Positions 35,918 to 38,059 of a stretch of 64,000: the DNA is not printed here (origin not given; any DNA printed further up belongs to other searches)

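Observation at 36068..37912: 614-aa ASKHA-fold protein with a long N-terminal extension, translationally coupled to GRE activase 1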

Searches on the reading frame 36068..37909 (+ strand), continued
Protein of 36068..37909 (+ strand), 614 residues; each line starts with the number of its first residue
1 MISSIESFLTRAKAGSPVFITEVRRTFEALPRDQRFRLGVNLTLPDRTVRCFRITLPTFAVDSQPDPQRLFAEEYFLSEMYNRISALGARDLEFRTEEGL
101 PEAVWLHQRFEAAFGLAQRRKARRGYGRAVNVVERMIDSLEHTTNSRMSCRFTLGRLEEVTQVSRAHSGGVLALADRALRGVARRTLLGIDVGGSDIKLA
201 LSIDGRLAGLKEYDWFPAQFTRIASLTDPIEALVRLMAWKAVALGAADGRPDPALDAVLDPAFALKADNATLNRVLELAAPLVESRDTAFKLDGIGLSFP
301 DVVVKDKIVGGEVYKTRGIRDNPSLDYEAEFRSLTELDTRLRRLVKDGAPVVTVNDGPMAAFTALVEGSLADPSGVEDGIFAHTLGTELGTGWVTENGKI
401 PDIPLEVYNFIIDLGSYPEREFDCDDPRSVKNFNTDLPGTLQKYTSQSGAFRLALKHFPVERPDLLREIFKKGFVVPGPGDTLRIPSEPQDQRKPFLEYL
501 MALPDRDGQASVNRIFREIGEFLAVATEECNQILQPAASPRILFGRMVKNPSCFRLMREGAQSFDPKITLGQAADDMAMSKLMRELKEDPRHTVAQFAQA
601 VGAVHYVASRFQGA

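Call 28: search_protein_representatives(alignment_id=A1)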
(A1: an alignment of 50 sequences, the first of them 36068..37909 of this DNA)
Query: 50 sequences, 612 profile positions. Proteins with E-value up to 0.001 (for the whole library): 409; up to 1e-10: 313; up to 1e-30: 176. The best 150 are listed.
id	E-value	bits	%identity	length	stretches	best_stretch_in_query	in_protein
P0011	6.3e-288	972.9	-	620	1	1-610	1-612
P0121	5.0e-256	867.6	-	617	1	3-603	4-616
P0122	1.9e-232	789.7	-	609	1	5-603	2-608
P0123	4.0e-232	788.6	-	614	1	3-605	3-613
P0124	4.5e-232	788.4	-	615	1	5-602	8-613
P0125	2.0e-230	783.0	-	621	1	4-604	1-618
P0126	4.6e-230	781.8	-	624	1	1-606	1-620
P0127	2.3e-227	772.9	-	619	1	5-605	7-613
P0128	5.9e-227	771.5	-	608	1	4-607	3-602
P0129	1.5e-223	760.3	-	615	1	5-605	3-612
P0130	1.4e-217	740.6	-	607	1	5-604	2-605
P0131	1.4e-217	740.5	-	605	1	4-605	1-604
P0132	6.2e-217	738.4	-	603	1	4-605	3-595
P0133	3.1e-216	736.1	-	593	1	4-604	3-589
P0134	2.4e-209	713.3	-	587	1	1-605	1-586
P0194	4.3e-112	392.1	-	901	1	7-606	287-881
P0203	6.9e-103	361.7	-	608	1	16-597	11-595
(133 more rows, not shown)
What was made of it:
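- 36068..37912 (+): X614: 614-aa orphan-family protein (new N-terminal domain plus ROK-like ASKHA domain); the finding itself. 409 hits among 1.84 billion representative proteins (call 28).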

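Call 51: search_protein_families(library=pfam, proteins=[L055:24-1043:+, L055:1176-3170:+, L055:3761-7072:+, L055:7115-8818:+, L055:8888-9952:+, L069:3607-4587:+, L069:4538-5701:+, L069:8840-10144:+, L069:2960-3604:+, L069:1863-2648:+], max_evalue=0.0001)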
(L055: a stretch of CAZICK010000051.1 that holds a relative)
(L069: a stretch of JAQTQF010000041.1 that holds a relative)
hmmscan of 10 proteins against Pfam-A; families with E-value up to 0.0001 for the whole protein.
L055:24-1043:+ (340 aa): 1 family
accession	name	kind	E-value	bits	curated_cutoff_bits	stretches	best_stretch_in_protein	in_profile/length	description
PF22825.2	HpiC1-like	-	1.6e-05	25.5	27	1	3-74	108-174/174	HpiC1 cyclase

L055:1176-3170:+ (665 aa): 3 families
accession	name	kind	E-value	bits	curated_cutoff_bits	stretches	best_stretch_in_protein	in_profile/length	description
PF02018.23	CBM_4_9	-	3.7e-07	31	25.9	0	22-150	2-115/136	Carbohydrate binding domain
PF22825.2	HpiC1-like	-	1.2e-06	29.2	27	1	488-658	21-171/174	HpiC1 cyclase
PF22352.2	K319L-like_PKD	-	6.6e-06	26.5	27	1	317-388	16-84/84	K319L-like, PKD domain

L055:3761-7072:+ (1104 aa): 1 family
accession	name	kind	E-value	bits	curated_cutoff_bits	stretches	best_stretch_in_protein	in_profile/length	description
PF00160.26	Pro_isomerase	-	3.3e-43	148.1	21.7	1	30-184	2-144/159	Cyclophilin type peptidyl-prolyl cis-trans isomerase/CLD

L055:7115-8818:+ (568 aa): 1 family
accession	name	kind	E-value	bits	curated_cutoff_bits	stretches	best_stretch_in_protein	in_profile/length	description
PF02321.23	OEP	-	2.2e-22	80.2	22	2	356-542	4-179/187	Outer membrane efflux protein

L055:8888-9952:+ (355 aa): 1 family
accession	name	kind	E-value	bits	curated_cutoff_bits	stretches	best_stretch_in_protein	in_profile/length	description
PF02685.22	Glucokinase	-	1.2e-65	222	22.1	1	17-348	1-309/314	Glucokinase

L069:3607-4587:+ (327 aa): 8 families
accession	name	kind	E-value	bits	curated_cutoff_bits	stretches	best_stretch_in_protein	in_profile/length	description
PF01370.27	Epimerase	-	2.2e-55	188.1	20.9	1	3-248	1-238/240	NAD dependent epimerase/dehydratase family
PF16363.11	GDP_Man_Dehyd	-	6.5e-48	164.3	27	1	4-304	1-323/332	GDP-mannose 4,6 dehydratase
PF01073.25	3Beta_HSD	-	1.1e-14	54.6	22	1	4-244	1-239/280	3-beta hydroxysteroid dehydrogenase/isomerase family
PF04321.23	RmlD_sub_bind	-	2.8e-14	53.3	27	1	1-150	1-135/287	RmlD substrate binding domain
PF02719.21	Polysacc_synt_2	-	3.9e-10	39.8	20.2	1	3-169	1-170/293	Polysaccharide biosynthesis protein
PF13460.12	NAD_binding_10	-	3.5e-09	37.2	27.2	1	7-130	1-113/184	NAD(P)H-binding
PF05368.20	NmrA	-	3e-07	30.8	27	1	2-116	4-107/298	NmrA-like family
PF07993.18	NAD_binding_4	-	6.8e-05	22.6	20.1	0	42-166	61-203/258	Male sterility protein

L069:4538-5701:+ (388 aa): 1 family
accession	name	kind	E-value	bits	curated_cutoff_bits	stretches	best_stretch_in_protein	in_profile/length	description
PF02685.22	Glucokinase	-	1.6e-60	205.2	22.1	1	42-375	1-311/314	Glucokinase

L069:8840-10144:+ (435 aa): 1 family
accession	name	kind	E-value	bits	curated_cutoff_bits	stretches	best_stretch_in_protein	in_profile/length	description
PF09861.14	Lar_N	-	2.2e-14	53.6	23.3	1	29-181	51-195/204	Lactate racemase N-terminal domain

L069:2960-3604:+ (215 aa): 0 families

L069:1863-2648:+ (262 aa): 1 family
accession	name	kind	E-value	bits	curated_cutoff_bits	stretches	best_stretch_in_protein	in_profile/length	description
PF00160.26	Pro_isomerase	-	1.7e-42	145.8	21.7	1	30-175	2-144/159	Cyclophilin type peptidyl-prolyl cis-trans isomerase/CLD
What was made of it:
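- Three Planctomycetota loci have Glk-X614 and no GRE (call 51). The Glk-X614 pairs (call 51) fit a broader hexose-kinase role.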

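Call 52: find_encoding_contigs(protein=P0194, flank=10000, max_places=4)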
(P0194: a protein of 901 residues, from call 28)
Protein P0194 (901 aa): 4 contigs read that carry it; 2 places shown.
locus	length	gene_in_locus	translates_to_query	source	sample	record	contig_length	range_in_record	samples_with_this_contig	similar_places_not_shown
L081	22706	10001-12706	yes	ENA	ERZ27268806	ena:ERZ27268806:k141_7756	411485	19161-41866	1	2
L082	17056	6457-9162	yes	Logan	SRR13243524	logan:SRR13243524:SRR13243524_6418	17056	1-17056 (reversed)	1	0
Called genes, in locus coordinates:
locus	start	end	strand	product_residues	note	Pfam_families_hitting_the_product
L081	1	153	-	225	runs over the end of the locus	PF00834:Ribul_P_3_epim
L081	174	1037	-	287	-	PF01370:Epimerase, PF04321:RmlD_sub_bind, PF02719:Polysacc_synt_2 (weak), PF16363:GDP_Man_Dehyd, PF07993:NAD_binding_4 (weak)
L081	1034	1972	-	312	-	PF00294:PfkB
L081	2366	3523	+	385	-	PF00532:Peripla_BP_1, PF13407:Peripla_BP_4, PF13377:Peripla_BP_3 (weak)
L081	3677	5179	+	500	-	PF00005:ABC_tran, PF13304:AAA_21 (faint), PF00005:ABC_tran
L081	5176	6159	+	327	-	PF02653:BPD_transp_2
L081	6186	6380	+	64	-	-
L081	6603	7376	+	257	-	PF08220:HTH_DeoR, PF08279:HTH_11 (weak), PF00392:GntR (weak), PF00455:DeoRC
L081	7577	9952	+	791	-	PF02901:PFL-like, PF01228:Gly_radical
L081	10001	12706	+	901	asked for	PF00037:Fer4 (weak), PF12837:Fer4_6 (weak), PF12838:Fer4_7, PF13187:Fer4_9 (weak), PF13237:Fer4_10 (weak), PF14697:Fer4_21, PF00037:Fer4 (weak), PF04055:Radical_SAM, +2 more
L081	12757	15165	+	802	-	PF02901:PFL-like, PF01228:Gly_radical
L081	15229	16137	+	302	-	PF13353:Fer4_12, PF00037:Fer4 (weak), PF04055:Radical_SAM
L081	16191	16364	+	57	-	-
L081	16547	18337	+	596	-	PF07881:Fucose_iso_N1, PF07882:Fucose_iso_N2, PF02952:Fucose_iso_C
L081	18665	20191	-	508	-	PF02310:B12-binding (weak), PF04055:Radical_SAM, PF13282:DUF4070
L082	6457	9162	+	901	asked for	PF00037:Fer4 (weak), PF12837:Fer4_6 (weak), PF12838:Fer4_7, PF13187:Fer4_9 (weak), PF13237:Fer4_10 (weak), PF14697:Fer4_21, PF00037:Fer4 (weak), PF04055:Radical_SAM, +2 more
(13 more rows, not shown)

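Call 53: find_encoding_contigs(protein=P0203, flank=10000, max_places=4)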
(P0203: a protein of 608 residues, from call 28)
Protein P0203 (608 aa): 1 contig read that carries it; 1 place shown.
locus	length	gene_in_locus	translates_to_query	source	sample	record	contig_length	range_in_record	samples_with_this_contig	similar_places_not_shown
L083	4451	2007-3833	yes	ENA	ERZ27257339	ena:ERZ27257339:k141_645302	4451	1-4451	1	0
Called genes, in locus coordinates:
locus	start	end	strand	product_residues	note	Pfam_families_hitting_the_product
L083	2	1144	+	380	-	?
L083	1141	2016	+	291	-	PF13353:Fer4_12 (faint), PF00037:Fer4 (faint), PF13237:Fer4_10 (faint), PF12837:Fer4_6 (faint), PF12838:Fer4_7 (weak), PF13484:Fer4_16 (faint), PF14697:Fer4_21 (weak), PF04055:Radical_SAM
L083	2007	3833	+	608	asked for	-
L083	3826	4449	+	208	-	?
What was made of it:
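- The arrangement holds in distant members (calls 52, 53).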

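Call 55: search_protein_families(library=ncbifam, proteins=[L075:5053-5913:+], max_evalue=0.00001)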
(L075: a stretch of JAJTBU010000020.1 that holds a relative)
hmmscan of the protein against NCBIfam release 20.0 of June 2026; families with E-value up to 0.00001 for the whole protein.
L075:5053-5913:+ (287 aa): 17 families
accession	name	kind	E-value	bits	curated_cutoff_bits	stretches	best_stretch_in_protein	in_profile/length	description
TIGR00507.1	aroE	equivalog_domain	4.8e-62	209.6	200.2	1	10-285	2-268/270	shikimate dehydrogenase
NF001319.0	PRK00258.3-3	equivalog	2e-61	207.5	252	1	9-286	7-274/279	shikimate dehydrogenase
NF009200.0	PRK12548.1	subfamily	1.8e-58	198.2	432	1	9-272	10-277/289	shikimate dehydrogenase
NF001313.0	PRK00258.2-1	equivalog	2e-56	191.7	431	1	9-272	10-276/290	shikimate dehydrogenase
NF001322.0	PRK00258.3-6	equivalog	4.6e-51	173.7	285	1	8-286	5-267/272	shikimate dehydrogenase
NF001314.0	PRK00258.2-2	equivalog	6.3e-50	169.9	248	1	9-284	8-286/290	shikimate dehydrogenase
NF001312.0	PRK00258.1-4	equivalog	7.3e-50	169.8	295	1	10-274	11-269/285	shikimate dehydrogenase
NF001311.0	PRK00258.1-3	equivalog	6e-47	160.1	235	1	12-285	9-272/279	shikimate dehydrogenase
NF001315.0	PRK00258.2-4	equivalog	4.7e-46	157.2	413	1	23-278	22-275/284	shikimate dehydrogenase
NF001310.0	PRK00258.1-2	equivalog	2.4e-43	148.3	221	1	13-285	7-275/279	shikimate dehydrogenase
NF009390.0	PRK12749.1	equivalog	3.1e-42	144.9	349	1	10-271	9-273/288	quinate/shikimate dehydrogenase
NF009201.0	PRK12549.1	subfamily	5.7e-41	140.5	235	1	40-285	38-283/286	shikimate dehydrogenase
NF009202.0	PRK12550.1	equivalog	4.5e-36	124.5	306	1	22-282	22-267/272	shikimate 5-dehydrogenase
NF001316.0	PRK00258.2-5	equivalog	2.2e-34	118.9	247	1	11-281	4-256/263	shikimate dehydrogenase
TIGR01809.1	Shik-DH-AROM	equivalog_domain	1.5e-29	103.1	196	1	11-272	8-272/282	shikimate dehydrogenase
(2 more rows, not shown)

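Call 58: search_protein_families(library=pfam, proteins=[L012:1931-2965:-, L072:4789-5658:+, L047:14274-16031:+, L059:9688-10491:-, L017:15897-16595:-, L024:1321-2916:+, L067:18370-19401:+, L051:14262-15353:+, L026:5334-6578:+, L059:6696-8546:+], max_evalue=0.0001)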
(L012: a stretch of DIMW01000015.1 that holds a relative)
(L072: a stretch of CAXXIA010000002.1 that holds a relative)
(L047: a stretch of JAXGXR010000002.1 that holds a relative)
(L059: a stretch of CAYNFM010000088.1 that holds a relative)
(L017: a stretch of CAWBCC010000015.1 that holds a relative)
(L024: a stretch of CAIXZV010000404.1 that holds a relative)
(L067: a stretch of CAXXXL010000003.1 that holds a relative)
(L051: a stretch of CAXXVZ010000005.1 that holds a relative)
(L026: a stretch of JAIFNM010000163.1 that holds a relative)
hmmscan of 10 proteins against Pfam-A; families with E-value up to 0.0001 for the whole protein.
L012:1931-2965:- (345 aa): 0 families

L072:4789-5658:+ (290 aa): 6 families
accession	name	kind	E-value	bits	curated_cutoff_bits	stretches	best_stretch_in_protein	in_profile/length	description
PF04321.23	RmlD_sub_bind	-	1.2e-46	159.6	27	1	3-284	2-285/287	RmlD substrate binding domain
PF01370.27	Epimerase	-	1.3e-29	103.8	20.9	1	4-205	1-226/240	NAD dependent epimerase/dehydratase family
PF16363.11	GDP_Man_Dehyd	-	1.7e-15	57.8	27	1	33-135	57-162/332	GDP-mannose 4,6 dehydratase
PF01073.25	3Beta_HSD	-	2.5e-09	37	22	1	36-137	53-157/280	3-beta hydroxysteroid dehydrogenase/isomerase family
PF02719.21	Polysacc_synt_2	-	3e-09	36.9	20.2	1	36-106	62-133/293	Polysaccharide biosynthesis protein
PF07993.18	NAD_binding_4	-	7e-06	25.8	20.1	0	51-136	88-187/258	Male sterility protein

L047:14274-16031:+ (586 aa): 0 families

L059:9688-10491:- (268 aa): 7 families
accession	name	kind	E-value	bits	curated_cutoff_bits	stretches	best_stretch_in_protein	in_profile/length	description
PF00106.31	adh_short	-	3.1e-52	177.3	26.6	1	9-197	2-189/195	short chain dehydrogenase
PF13561.12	adh_short_C2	-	2.3e-33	116.2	27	1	14-197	1-183/236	Enoyl-(Acyl carrier protein) reductase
PF08659.16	KR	-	1.8e-13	51.2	22.6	1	9-183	2-171/180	KR domain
PF01370.27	Epimerase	-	5.2e-06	26.5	20.9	1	10-145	1-116/240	NAD dependent epimerase/dehydratase family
PF04321.23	RmlD_sub_bind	-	9.5e-06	25.3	27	1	9-113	2-78/287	RmlD substrate binding domain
PF13460.12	NAD_binding_10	-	3.4e-05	24.2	27.2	1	14-192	1-148/184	NAD(P)H-binding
PF13439.12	Glyco_transf_4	-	6.1e-05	23.6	28.5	0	170-203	10-38/170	Glycosyltransferase Family 4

L017:15897-16595:- (233 aa): 2 families
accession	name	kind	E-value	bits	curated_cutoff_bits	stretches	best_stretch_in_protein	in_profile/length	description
PF00072.30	Response_reg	-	4.4e-29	101.3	30.2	1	8-120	1-111/111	Response regulator receiver domain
PF00486.34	Trans_reg_C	-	5.8e-26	90.8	26.2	1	159-231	2-77/77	Transcriptional regulatory protein, C terminal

L024:1321-2916:+ (532 aa): 2 families
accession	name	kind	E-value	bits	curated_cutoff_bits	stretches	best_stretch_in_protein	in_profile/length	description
PF00732.25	GMC_oxred_N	-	2.1e-54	185.1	23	1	6-296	2-217/218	GMC oxidoreductase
PF05199.19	GMC_oxred_C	-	1.5e-37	129.7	24.6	1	386-519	1-139/139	GMC oxidoreductase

L067:18370-19401:+ (344 aa): 3 families
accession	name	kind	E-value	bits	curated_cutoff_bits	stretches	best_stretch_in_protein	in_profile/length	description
PF08240.17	ADH_N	-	6.2e-29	100.8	23.5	1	30-139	2-103/104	Alcohol dehydrogenase GroES-like domain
PF00107.32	ADH_zinc_N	-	9.8e-27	93.9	31.8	1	178-302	1-128/129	Zinc-binding dehydrogenase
PF16912.11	Glu_dehyd_C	-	1.3e-10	41.6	34.9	1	147-339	4-210/211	Glucose dehydrogenase C-terminus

L051:14262-15353:+ (364 aa): 1 family
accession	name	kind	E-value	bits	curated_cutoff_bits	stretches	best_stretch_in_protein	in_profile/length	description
PF10282.15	Lactonase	-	3.8e-118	395.1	21.7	1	7-359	2-343/344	Lactonase, 7-bladed beta-propeller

L026:5334-6578:+ (415 aa): 2 families
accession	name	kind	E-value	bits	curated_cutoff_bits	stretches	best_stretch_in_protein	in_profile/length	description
PF07350.19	Gig2-like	-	7.4e-128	427.2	27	1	13-412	6-407/408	Gig2-like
PF05721.19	PhyH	-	7.4e-06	26.8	22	0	252-346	125-207/213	Phytanoyl-CoA dioxygenase (PhyH)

L059:6696-8546:+ (617 aa): 2 families
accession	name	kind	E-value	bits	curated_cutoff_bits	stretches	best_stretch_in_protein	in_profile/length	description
PF00015.26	MCPsignal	-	7.3e-30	104.5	34.6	1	392-534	11-167/172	Methyl-accepting chemotaxis protein (MCP) signalling domain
PF00672.30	HAMP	-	8e-06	26.5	25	1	226-277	1-52/53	HAMP domain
